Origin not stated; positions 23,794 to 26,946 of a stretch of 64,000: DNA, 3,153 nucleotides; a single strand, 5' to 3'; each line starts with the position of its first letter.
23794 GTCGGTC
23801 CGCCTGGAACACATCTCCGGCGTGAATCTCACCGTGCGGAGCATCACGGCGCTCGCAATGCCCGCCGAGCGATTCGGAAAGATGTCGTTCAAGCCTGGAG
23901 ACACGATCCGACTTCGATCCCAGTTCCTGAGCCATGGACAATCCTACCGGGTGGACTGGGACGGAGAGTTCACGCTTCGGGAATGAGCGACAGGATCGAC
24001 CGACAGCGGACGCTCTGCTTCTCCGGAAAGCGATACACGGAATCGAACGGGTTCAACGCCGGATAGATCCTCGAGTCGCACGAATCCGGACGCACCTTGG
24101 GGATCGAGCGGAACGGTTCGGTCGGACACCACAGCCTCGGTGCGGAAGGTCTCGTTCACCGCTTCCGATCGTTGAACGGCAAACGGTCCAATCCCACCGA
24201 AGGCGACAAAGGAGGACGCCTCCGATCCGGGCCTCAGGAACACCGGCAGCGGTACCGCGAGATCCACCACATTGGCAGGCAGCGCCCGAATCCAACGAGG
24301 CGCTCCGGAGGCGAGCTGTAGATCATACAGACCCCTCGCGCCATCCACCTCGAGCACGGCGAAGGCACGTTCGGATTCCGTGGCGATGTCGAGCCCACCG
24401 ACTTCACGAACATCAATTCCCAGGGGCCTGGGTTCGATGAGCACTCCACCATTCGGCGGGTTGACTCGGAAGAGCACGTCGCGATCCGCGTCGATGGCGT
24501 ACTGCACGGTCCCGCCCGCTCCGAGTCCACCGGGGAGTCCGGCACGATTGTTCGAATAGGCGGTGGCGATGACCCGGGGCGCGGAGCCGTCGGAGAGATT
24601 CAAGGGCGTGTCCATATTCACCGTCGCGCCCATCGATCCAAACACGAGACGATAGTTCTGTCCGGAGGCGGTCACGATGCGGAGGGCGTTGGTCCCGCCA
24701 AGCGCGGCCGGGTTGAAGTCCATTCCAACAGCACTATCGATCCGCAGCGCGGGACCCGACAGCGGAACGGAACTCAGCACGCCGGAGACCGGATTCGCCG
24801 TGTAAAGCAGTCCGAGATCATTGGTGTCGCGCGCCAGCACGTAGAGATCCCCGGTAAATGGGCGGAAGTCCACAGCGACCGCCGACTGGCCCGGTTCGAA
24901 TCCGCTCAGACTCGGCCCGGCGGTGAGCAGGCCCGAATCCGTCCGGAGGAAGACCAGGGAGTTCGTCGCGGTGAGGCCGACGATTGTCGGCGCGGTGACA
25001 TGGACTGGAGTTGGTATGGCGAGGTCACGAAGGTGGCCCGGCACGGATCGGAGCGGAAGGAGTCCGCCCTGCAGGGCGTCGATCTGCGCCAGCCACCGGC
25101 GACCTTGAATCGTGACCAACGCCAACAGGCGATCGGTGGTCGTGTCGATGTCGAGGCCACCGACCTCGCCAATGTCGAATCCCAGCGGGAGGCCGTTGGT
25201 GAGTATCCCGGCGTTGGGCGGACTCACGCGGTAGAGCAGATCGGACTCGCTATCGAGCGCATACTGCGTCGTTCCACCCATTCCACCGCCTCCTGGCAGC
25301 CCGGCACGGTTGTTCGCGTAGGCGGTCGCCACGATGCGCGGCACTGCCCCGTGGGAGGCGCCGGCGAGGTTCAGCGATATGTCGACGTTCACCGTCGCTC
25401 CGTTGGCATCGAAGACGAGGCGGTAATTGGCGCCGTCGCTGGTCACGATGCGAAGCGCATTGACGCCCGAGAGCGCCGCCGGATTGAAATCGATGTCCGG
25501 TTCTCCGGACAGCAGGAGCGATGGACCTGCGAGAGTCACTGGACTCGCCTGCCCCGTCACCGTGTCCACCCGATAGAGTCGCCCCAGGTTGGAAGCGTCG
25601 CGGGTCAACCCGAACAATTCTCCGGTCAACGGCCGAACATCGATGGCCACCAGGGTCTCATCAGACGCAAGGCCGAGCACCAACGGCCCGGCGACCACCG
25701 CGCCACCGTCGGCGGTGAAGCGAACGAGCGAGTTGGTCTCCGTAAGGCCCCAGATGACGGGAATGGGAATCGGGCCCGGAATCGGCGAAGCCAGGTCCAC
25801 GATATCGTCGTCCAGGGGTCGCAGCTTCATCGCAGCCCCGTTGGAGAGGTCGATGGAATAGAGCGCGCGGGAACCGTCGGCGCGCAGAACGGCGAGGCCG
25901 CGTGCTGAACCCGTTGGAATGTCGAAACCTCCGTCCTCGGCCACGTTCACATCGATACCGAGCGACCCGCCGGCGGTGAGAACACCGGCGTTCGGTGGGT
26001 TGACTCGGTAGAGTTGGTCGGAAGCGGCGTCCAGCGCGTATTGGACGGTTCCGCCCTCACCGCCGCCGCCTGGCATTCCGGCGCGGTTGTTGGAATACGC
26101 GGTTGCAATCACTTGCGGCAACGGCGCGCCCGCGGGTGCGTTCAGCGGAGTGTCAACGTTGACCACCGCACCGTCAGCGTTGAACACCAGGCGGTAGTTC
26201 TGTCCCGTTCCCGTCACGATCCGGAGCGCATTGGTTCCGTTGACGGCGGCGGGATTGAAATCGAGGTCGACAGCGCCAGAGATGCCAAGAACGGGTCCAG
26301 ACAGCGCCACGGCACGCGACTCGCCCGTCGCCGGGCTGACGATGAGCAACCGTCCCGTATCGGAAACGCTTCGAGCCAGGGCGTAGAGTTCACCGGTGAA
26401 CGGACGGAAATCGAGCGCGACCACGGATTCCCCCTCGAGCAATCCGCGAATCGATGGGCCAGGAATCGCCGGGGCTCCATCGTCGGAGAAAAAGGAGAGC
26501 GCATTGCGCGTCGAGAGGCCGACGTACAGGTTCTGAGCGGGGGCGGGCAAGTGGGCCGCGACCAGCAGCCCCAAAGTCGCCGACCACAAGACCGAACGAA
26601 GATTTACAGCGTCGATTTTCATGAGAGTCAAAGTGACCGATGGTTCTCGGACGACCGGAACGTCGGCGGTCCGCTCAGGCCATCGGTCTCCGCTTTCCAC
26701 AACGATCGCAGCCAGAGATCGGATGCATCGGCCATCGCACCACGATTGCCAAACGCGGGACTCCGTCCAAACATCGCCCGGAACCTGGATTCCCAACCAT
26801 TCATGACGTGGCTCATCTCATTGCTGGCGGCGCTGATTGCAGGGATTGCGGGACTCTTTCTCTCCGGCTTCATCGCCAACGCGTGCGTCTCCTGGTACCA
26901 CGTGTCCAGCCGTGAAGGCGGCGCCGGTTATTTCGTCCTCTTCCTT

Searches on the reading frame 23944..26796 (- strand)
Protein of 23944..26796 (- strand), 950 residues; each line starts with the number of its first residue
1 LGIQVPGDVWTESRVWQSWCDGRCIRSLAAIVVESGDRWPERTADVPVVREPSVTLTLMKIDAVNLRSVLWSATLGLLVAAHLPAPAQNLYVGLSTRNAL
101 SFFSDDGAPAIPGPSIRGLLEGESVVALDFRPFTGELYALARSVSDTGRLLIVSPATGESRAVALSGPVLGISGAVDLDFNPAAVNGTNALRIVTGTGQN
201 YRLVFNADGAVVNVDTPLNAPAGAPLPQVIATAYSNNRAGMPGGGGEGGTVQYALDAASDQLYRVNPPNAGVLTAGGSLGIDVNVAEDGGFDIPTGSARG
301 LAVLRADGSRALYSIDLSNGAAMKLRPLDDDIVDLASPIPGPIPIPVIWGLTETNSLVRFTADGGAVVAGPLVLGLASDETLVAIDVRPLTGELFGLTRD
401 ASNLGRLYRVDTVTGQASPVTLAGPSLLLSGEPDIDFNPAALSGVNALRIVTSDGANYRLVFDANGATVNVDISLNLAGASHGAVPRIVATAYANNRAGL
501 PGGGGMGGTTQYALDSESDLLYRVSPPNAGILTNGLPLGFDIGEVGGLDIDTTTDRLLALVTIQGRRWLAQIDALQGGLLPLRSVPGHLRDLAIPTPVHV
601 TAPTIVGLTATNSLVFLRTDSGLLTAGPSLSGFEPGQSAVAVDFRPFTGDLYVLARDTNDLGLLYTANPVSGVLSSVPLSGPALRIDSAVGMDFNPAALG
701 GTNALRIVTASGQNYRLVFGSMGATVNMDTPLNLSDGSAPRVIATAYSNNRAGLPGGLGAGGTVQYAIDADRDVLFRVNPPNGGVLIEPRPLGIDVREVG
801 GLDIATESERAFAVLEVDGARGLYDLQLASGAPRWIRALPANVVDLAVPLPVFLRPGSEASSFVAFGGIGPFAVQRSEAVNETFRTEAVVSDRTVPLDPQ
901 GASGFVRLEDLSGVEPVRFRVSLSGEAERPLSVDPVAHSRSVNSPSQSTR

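Call 6: search_protein_families(library=pfam, proteins=[window:23944-26796:-], max_evalue=0.01)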
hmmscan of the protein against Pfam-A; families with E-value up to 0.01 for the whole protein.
window:23944-26796:- (950 aa): 1 family
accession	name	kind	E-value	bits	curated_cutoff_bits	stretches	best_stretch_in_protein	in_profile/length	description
PF14339.12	DUF4394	-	3e-129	429.6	29.6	3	114-336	17-230/230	Domain of unknown function (DUF4394)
